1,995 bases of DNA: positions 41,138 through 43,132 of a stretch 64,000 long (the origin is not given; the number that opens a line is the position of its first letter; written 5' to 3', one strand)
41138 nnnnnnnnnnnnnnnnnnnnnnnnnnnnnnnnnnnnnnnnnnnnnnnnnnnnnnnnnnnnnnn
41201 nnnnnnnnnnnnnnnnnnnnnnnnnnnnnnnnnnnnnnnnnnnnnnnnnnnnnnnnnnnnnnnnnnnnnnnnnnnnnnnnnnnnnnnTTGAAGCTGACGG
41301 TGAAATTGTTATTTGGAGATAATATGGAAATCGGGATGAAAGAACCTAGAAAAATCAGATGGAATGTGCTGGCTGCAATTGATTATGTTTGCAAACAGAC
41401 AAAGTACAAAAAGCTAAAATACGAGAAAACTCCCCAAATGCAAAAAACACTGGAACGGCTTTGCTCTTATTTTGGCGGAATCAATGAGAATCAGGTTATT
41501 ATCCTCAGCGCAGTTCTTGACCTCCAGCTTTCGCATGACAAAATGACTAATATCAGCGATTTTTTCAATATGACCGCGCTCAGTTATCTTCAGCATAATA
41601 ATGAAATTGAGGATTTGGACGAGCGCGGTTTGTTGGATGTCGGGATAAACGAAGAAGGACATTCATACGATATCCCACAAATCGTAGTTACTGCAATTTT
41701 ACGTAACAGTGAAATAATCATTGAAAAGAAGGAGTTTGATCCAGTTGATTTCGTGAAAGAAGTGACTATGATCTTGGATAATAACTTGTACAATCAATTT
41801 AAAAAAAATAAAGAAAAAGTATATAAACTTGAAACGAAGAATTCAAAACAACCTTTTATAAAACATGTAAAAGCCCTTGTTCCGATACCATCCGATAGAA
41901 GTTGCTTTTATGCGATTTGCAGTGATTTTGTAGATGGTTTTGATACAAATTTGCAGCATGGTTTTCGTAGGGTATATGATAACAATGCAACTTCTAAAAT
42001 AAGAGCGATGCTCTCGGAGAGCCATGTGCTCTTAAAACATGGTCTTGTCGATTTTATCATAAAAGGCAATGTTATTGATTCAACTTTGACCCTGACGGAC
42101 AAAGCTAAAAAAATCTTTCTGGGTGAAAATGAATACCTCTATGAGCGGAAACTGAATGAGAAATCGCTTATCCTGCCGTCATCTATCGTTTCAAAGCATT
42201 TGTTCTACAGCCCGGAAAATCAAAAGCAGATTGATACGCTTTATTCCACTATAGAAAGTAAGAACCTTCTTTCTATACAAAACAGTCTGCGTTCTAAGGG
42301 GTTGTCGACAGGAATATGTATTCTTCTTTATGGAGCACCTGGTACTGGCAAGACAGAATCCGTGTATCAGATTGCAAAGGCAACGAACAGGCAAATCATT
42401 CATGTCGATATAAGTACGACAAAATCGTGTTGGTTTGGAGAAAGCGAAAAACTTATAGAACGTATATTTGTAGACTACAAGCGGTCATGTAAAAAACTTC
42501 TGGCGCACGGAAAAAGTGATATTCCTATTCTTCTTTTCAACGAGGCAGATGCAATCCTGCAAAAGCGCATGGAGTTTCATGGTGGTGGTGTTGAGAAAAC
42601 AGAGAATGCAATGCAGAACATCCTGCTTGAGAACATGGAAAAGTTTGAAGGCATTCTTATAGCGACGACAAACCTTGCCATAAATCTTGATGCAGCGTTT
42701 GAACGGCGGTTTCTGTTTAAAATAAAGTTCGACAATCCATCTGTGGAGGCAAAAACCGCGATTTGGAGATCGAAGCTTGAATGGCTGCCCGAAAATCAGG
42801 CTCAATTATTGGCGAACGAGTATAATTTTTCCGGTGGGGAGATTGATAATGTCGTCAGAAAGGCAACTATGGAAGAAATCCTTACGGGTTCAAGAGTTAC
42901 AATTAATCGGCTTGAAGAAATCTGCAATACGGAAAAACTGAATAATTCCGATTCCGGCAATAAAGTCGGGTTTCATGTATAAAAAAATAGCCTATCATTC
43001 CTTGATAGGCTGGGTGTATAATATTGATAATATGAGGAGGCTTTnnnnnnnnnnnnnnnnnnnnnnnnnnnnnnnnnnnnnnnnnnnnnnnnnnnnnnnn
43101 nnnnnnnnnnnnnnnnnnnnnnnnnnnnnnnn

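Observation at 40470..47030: AT-rich six/seven-gene island between groES and the sigma-factor gene: candidate novel conflict system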

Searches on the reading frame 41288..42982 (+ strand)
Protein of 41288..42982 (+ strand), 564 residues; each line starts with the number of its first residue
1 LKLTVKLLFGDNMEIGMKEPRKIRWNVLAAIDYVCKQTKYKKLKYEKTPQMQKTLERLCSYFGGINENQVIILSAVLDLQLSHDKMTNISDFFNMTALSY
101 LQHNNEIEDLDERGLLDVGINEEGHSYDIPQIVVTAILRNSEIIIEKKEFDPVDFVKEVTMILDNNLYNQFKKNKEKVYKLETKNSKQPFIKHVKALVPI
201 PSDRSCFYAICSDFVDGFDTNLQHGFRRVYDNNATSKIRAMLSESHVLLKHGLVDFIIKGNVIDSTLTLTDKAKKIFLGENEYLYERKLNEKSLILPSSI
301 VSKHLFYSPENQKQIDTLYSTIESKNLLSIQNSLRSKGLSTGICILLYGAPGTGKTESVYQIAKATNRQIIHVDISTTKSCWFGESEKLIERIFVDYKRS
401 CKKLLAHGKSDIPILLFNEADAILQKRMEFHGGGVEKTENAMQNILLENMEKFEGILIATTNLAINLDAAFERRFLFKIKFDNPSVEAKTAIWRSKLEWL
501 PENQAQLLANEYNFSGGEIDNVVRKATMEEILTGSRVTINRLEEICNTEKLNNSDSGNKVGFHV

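Call 3: search_protein_families(library=pfam, proteins=[window:41288-42982:+], max_evalue=0.1)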
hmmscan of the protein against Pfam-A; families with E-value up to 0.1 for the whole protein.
window:41288-42982:+ (564 aa): 11 families
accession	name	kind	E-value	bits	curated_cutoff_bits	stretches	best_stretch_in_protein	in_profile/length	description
PF00004.35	AAA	-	4.2e-21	76.2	21.2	1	345-482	1-130/131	ATPase family associated with various cellular activities (AAA)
PF13401.12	AAA_22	-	0.001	19.8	27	1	344-403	7-64/130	AAA domain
PF07728.20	AAA_5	-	0.0011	19.4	22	1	345-373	2-31/139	AAA domain (dynein-related subfamily)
PF07693.20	KAP_NTPase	-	0.0035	17.1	20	1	327-394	17-72/293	KAP family P-loop domain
PF13191.12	AAA_16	-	0.0066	17.4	32.6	1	341-375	23-57/167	AAA ATPase domain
PF06068.19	TIP49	-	0.035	13.7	23.8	1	336-379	44-87/347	TIP49 P-loop domain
PF00910.28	RNA_helicase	-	0.036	15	21.5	0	345-380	1-33/105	RNA helicase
PF13481.12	AAA_25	-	0.05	13.6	27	1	337-363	28-54/195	AAA domain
PF01745.22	IPT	-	0.073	12.9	20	0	345-374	4-33/233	Isopentenyl transferase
PF13443.12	HTH_26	-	0.077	13.7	22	0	525-548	24-49/63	Cro/C1-type HTH DNA-binding domain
PF13086.12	AAA_11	-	0.087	13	27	0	331-367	11-42/257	AAA domain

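Call 4: search_protein_families(library=padloc, proteins=[window:41288-42982:+], max_evalue=0.1)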
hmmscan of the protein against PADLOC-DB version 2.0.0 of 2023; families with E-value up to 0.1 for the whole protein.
window:41288-42982:+ (564 aa): 8 families
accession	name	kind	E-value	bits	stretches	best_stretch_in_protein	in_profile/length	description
PDLC02196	IetA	-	1.4e-27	95.1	1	301-545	87-318/374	-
PDLC02195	IetA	-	2.7e-21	74.3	1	296-547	96-335/395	-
PDLC04232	IetA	-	8.6e-12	43.1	1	331-497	105-259/330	-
PDLC00914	TRIP13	-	2.5e-10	38.3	1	345-506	74-240/302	TRIP13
PDLC04231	IetA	-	1.9e-09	35.7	1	332-486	107-249/262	-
PDLC00915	TRIP13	-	7.8e-09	33.4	1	344-503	65-230/302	TRIP13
PDLC03838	DolB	-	4.1e-05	21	1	336-379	160-203/375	-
PDLC04140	mad8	-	0.021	12.3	1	339-453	24-123/314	mads_8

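Call 7: search_protein_families(library=ncbifam, proteins=[window:41288-42982:+], max_evalue=0.1)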
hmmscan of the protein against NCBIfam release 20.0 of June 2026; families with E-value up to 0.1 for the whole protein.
window:41288-42982:+ (564 aa): 19 families
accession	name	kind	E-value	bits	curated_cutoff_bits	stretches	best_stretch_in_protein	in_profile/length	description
NF042959.1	IteA_antiphage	equivalog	6.8e-26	91.3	510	1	304-548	93-320/367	anti-phage ATPase IteA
NF041006.2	cell_div_CdvC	equivalog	3.4e-18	65.7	650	1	344-529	136-321/370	cell division protein CdvC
NF003069.1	PRK03992.1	subfamily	4.7e-14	52.3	500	1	328-535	151-357/379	proteasome-activating nucleotidase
TIGR01242.2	TIGR01242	subfamily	1.3e-12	47.5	500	1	334-536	140-341/362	proteasome-activating nucleotidase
TIGR01243.1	CDC48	subfamily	3.5e-12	45.5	802.65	1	338-533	483-675/733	CDC48 family AAA ATPase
NF047747.1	PrtsmActNtasePan2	equivalog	7e-12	45.3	700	1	332-555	175-396/397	proteasome-activating nucleotidase Pan2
NF047748.1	PrtsmActNtasePan1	equivalog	2.4e-10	40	750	1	331-555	171-393/405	proteasome-activating nucleotidase Pan1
TIGR01241.2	FtsH_fam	equivalog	5.2e-09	35.4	600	1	345-528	198-380/598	ATP-dependent zinc metalloprotease FtsH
NF008004.0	PRK10733.1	equivalog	2.8e-07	28.9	1008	1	344-533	187-375/644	ATP-dependent zinc metalloprotease FtsH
NF003229.0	PRK04195.1-5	equivalog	1.7e-05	23.7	280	1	342-426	44-118/413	replication factor C large subunit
NF003232.0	PRK04195.2-2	equivalog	0.00017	20.6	701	1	345-379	39-73/480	replication factor C large subunit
TIGR03689.1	pup_AAA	equivalog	0.00068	18.5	504.75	1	335-511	209-392/512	proteasome ATPase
TIGR01447.1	recD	equivalog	0.0026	16.4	310.15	1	273-370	97-191/597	exodeoxyribonuclease V subunit alpha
TIGR04548.1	DnaD_Mollicutes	hypoth_equivalog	0.0045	17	100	1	64-171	23-123/178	DnaD family protein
TIGR01448.2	helicase_RecD2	equivalog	0.01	14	500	1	240-368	230-357/713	SF1B family DNA helicase RecD2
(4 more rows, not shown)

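Call 16: search_protein_families(library=phrogs, proteins=[window:41324-42982:+], max_evalue=0.1)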
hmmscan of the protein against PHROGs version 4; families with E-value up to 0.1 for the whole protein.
window:41324-42982:+ (552 aa): 20 families
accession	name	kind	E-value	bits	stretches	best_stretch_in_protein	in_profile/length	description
phrog_3757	-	unknown function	2.9e-33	116.8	1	318-536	114-326/367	-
phrog_10401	-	other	5.7e-32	112.2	1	293-535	448-655/667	ATPase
phrog_9172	-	unknown function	1.6e-19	71.1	1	323-483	101-256/509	-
phrog_29662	-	other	1.1e-09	38.6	1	324-484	343-485/548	ATP-dependent protease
phrog_249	-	moron, auxiliary metabolic gene and host takeover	3.1e-08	34.4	1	308-365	111-162/380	porphyrin biosynthesis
phrog_16448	-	other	4.5e-07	29.5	1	299-494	418-616/680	ATPase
phrog_11838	-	DNA, RNA and nucleotide metabolism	6.4e-06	26.6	1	333-368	43-78/420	clamp loader of DNA polymerase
phrog_30773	-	unknown function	1.3e-05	24.7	1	332-516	198-382/666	-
phrog_7485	-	unknown function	2.1e-05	24.7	1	319-368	216-265/430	-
phrog_8638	-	unknown function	8.5e-05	22.3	1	326-382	301-357/568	-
phrog_1297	-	other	0.00046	20.3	1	325-367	20-62/356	ATPase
phrog_5484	-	DNA, RNA and nucleotide metabolism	0.0016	19.1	1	333-415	31-109/239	DnaA-like replication initiation protein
phrog_14322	-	unknown function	0.0019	18.5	1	328-361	224-260/398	-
phrog_5846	-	DNA, RNA and nucleotide metabolism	0.0049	17.2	1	332-366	40-75/380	clamp loader of DNA polymerase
phrog_168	-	DNA, RNA and nucleotide metabolism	0.0057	17.4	1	333-476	45-161/314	clamp loader of DNA polymerase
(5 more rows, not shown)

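Call 29: find_homologous_proteins(query=window:41324-42982:+, max_evalue=1e-10)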
Query window:41324-42982:+ (552 aa): 7999 proteins with E <= 1e-10 among 8000 candidates; the best 120 are listed.
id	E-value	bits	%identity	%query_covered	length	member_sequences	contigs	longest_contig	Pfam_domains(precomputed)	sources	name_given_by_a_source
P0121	0.0e+0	1217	99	100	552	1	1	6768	PF00004.36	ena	-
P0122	0.0e+0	1216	99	100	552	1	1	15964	PF00004.36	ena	-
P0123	0.0e+0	1216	99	100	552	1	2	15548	PF00004.36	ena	-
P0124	0.0e+0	1192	96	100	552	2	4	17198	PF00004.36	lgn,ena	-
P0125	0.0e+0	1187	96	100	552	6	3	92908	PF00004.36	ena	-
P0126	0.0e+0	1180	96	100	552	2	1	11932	PF00004.36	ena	-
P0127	0.0e+0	1092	89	100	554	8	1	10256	PF00004.36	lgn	-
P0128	5.1e-241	819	68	99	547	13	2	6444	PF00004.36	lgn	-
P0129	6.2e-230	782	66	99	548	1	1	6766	PF00004.36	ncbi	-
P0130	5.6e-224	763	64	99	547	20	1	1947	PF00004.36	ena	-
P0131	1.7e-218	745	62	99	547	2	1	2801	PF00004.36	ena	-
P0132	7.3e-218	743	62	99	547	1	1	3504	PF00004.36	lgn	-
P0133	1.1e-217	742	62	99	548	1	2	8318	PF00004.36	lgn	-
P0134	1.6e-217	741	61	99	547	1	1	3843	PF00004.36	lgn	-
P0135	3.5e-217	740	62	99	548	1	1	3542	PF00004.36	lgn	-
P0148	9.7e-214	729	60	99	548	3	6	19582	PF00004.36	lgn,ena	-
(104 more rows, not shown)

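Call 31: find_related_loci(query=A1, collection=genome_contigs, flank=7000)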
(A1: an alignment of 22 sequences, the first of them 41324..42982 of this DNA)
Query A1 (552 aa) in genome_contigs; peptide patterns used: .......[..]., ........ (x = any residue, [..] = any of these).
600 stretches matched a pattern (row limit reached: there are more); 586 encode a relative of the query (tblastn E <= 1e-3); the best 80 are kept; 80 distinct loci.
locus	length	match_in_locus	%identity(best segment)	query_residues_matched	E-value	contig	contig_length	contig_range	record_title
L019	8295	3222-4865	62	3-550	0e+0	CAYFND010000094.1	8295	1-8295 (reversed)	MAG TPA_asm: uncultured Treponema sp. isolate ERP107106_co1_121 genome assembly, contig: NODE_8371_length_8295_cov_4.253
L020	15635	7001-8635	64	5-550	0e+0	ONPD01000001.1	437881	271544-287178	uncultured Treponema sp. isolate RUG517 genome assembly, contig: scaffold_4, whole genome shotgun sequence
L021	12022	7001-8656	60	3-552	0e+0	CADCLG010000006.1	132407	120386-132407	MAG: uncultured Spirochaetaceae bacterium isolate RUG14753 genome assembly, contig: RUG14753_asm_6, whole genome shotgun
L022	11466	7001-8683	42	7-552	3e-140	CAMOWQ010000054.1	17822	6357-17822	MAG: uncultured Treponema sp. isolate SRR873605_bin.134_metaWRAP_v1.3_MAG genome assembly, contig: NODE_6157_length_1782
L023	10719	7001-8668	43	5-550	4e-139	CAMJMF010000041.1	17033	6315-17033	MAG: uncultured Spirochaetales bacterium isolate SRR12081303_bin.21_metaWRAP_v1.3_MAG genome assembly, contig: ERZ122897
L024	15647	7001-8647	43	5-550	9e-133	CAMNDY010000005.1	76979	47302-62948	MAG: uncultured Treponema sp. isolate SRR873596_bin.67_metaWRAP_v1.3_MAG genome assembly, contig: NODE.593_length_76979_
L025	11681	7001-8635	43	9-550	2e-131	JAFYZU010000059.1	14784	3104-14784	MAG: Treponema sp. isolate RGIG7571 Water_buffalos_Omasum-3__c851925, whole genome shotgun sequence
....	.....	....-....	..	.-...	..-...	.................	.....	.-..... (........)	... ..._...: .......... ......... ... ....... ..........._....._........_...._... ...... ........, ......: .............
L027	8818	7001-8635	42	9-550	7e-130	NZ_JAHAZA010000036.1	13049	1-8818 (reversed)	MAG: Treponema sp. isolate MB2.38 k127_522822, whole genome shotgun sequence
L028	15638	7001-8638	42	9-550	2e-128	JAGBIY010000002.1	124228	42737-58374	MAG: Treponema sp. isolate RGIG9161 Water_deer_Reticulum-3__c114, whole genome shotgun sequence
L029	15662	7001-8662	42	1-552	6e-128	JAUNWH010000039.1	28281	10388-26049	MAG: Spirochaetales bacterium isolate S8M_St_45 NODE_514_length_28281_cov_40.013002, whole genome shotgun sequence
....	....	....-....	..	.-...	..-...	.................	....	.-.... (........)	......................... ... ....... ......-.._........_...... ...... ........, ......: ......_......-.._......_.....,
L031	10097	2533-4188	43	1-550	9e-127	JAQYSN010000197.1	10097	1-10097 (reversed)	MAG: Spirochaetales bacterium isolate SUG2154 k141_1335274, whole genome shotgun sequence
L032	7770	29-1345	47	113-542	4e-125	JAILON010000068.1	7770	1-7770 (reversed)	MAG: Treponema sp. isolate RUI307 k141_5739501_flag=0_multi=8.6425_len=7770, whole genome shotgun sequence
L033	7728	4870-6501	40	11-551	2e-123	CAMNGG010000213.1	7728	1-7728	MAG: uncultured Treponema sp. isolate SRR873595_bin.11_metaWRAP_v1.3_MAG genome assembly, contig: ERZ1756110.1584743, wh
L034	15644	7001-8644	42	5-550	7e-123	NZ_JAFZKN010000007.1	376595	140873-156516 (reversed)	MAG: Treponema sp. isolate RGIG7850 Water_buffalos_Reticulum-4__c332431, whole genome shotgun sequence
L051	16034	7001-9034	45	26-550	5e-105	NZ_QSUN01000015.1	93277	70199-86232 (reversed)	Bacteroides sp. OM05-12 OM05-12.Scaf15, whole genome shotgun sequence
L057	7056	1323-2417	48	177-539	9e-104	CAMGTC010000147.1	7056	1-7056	MAG: uncultured Treponema sp. isolate SRR11551380_bin.33_metaWRAP_v1.3_MAG genome assembly, contig: ERZ11474032.6568, wh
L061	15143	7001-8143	45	170-550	2e-103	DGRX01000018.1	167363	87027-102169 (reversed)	MAG TPA_asm: Treponema sp. UBA4377 UBA4377_contig_2255, whole genome shotgun sequence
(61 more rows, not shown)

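Call 36: find_encoding_contigs(protein=P0148, flank=9000, max_places=6)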
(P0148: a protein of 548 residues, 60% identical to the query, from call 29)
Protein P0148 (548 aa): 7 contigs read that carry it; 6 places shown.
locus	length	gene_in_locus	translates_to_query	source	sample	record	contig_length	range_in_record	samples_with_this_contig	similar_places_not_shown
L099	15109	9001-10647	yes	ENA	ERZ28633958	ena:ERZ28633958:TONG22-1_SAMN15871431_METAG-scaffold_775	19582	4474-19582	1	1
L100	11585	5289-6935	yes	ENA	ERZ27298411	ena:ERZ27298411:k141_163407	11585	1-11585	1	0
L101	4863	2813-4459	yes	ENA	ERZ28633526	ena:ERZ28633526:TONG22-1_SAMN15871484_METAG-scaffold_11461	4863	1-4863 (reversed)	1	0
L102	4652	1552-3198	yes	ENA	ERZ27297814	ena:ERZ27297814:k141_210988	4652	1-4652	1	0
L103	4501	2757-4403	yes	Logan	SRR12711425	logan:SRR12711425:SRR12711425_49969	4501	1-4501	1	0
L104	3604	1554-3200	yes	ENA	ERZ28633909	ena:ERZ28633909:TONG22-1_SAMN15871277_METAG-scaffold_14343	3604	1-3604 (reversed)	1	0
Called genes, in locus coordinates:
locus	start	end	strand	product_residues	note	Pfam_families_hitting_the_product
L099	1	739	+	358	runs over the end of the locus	PF00160:Pro_isomerase, PF00254:FKBP_C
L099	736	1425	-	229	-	-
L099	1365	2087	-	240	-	PF00005:ABC_tran, PF02463:SMC_N, PF13304:AAA_21 (faint)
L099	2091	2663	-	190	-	PF02632:BioY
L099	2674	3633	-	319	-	PF08279:HTH_11, PF03099:BPL_LplA_LipB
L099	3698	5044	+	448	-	PF13347:MFS_2, PF07690:MFS_1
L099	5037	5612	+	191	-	PF07719:TPR_2 (faint), PF13374:TPR_10 (faint), PF13424:TPR_12 (faint), PF13428:TPR_14 (faint), PF13431:TPR_17 (faint), PF13176:TPR_7 (faint), PF00515:TPR_1 (weak), PF13432:TPR_16 (weak), +3 more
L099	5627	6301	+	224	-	PF00406:ADK, PF13207:AAA_17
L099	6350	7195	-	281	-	-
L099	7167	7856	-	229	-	-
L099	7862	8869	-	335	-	PF13280:WYL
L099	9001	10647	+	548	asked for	PF00004:AAA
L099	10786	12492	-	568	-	PF02554:CstA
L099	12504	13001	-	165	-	PF26226:DUF8052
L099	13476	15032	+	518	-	PF00474:SSF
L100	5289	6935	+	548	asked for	PF00004:AAA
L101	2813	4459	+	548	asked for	PF00004:AAA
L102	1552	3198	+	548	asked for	PF00004:AAA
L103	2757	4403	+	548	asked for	PF00004:AAA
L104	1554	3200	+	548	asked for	PF00004:AAA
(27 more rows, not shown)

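Call 37: find_encoding_contigs(protein=P0125, flank=9000, max_places=6)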
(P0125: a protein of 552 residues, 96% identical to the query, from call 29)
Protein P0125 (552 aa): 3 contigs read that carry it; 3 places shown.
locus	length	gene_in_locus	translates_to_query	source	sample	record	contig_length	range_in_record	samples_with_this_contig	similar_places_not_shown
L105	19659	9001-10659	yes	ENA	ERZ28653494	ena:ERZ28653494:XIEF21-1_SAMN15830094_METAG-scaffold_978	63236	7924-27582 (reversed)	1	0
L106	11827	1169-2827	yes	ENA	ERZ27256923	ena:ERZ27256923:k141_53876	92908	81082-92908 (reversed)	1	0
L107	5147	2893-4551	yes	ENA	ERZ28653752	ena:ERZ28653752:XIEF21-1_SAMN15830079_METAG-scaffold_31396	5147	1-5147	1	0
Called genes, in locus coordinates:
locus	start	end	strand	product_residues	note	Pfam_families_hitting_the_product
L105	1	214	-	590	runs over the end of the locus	PF00270:DEAD, PF00271:Helicase_C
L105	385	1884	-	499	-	-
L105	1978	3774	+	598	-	PF01411:tRNA-synt_2c, PF07973:tRNA_SAD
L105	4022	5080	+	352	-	PF13145:Rotamase_2 (weak)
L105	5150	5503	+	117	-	PF01029:NusB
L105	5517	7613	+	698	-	PF13428:TPR_14 (faint)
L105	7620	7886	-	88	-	PF00166:Cpn10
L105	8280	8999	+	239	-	PF01706:FliG_C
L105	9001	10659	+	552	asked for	PF00004:AAA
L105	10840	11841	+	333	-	PF13280:WYL (weak), PF25583:WCX (weak)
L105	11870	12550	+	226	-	-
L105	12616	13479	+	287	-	PF22558:REase-ARP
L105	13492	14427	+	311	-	-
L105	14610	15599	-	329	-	PF00771:FHIPEP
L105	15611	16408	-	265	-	PF01637:ATPase_2 (faint), PF00004:AAA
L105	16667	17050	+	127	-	-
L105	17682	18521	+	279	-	PF00140:Sigma70_r1_2, PF04542:Sigma70_r2, PF04539:Sigma70_r3 (weak), PF04545:Sigma70_r4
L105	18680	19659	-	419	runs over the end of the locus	PF00270:DEAD, PF22590:Cas3-like_C_2 (faint), PF00271:Helicase_C, PF19833:RecG_dom3_C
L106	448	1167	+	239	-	PF01706:FliG_C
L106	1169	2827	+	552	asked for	PF00004:AAA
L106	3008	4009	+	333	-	PF13280:WYL (weak), PF25583:WCX (weak)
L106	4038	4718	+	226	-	-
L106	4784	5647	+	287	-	PF22558:REase-ARP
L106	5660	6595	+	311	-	-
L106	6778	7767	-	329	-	PF00771:FHIPEP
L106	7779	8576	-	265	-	PF01637:ATPase_2 (faint), PF00004:AAA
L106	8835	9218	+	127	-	-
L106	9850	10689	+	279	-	PF00140:Sigma70_r1_2, PF04542:Sigma70_r2, PF04539:Sigma70_r3 (weak), PF04545:Sigma70_r4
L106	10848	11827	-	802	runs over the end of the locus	PF17191:RecG_wedge, PF00270:DEAD, PF04851:ResIII (weak), PF00271:Helicase_C, PF19833:RecG_dom3_C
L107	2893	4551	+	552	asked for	PF00004:AAA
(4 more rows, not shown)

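Call 55: search_solved_structures(query=A1, max_evalue=0.00001)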
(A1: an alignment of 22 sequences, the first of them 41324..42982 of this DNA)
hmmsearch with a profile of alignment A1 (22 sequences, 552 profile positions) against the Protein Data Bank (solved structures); distinct sequences matched with E-value up to 0.00001: 223 (the best 60 are shown).
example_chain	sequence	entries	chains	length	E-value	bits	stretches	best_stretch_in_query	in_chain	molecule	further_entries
5vc7_A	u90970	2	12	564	9.7e-25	90.6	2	333-517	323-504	VCP-like ATPase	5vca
5g4g_A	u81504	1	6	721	2.4e-24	89.2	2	333-517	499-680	VCP-LIKE ATPASE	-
5g4f_A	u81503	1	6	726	2.5e-24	89.2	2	333-517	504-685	VCP-LIKE ATPASE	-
7wd3_A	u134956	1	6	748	3.6e-21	78.8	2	331-483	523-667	ATPase family gene 2 protein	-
7nku_A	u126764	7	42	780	4.2e-21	78.6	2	331-483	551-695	ATPase family gene 2 protein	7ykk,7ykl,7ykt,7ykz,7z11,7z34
7wbb_A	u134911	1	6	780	2.3e-19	72.8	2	331-483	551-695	AFG2 isoform 1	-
4lcb_A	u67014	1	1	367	1.3e-18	70.3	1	327-518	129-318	Cell division protein CdvC, Vps4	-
6chs_H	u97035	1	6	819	1.3e-16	63.8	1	330-386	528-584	Putative cell division control protein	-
7t3i_A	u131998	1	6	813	1.4e-16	63.6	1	332-498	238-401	Rix7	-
7wub_D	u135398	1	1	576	1.5e-16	63.5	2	327-461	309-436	Transitional endoplasmic reticulum ATPase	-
7wub_C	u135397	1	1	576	1.5e-16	63.5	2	327-461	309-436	Transitional endoplasmic reticulum ATPase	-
6oaa_B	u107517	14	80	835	1.7e-16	63.4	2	326-386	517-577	Cell division control protein 48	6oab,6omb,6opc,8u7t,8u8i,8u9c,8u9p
8dar_A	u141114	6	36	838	1.7e-16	63.4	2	326-386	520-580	Cell division control protein 48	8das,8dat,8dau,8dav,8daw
6mck_A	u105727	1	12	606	1.8e-16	63.3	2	327-461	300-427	Transitional endoplasmic reticulum ATPase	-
6oa9_A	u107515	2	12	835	2.3e-16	62.9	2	326-385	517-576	Cell division control protein 48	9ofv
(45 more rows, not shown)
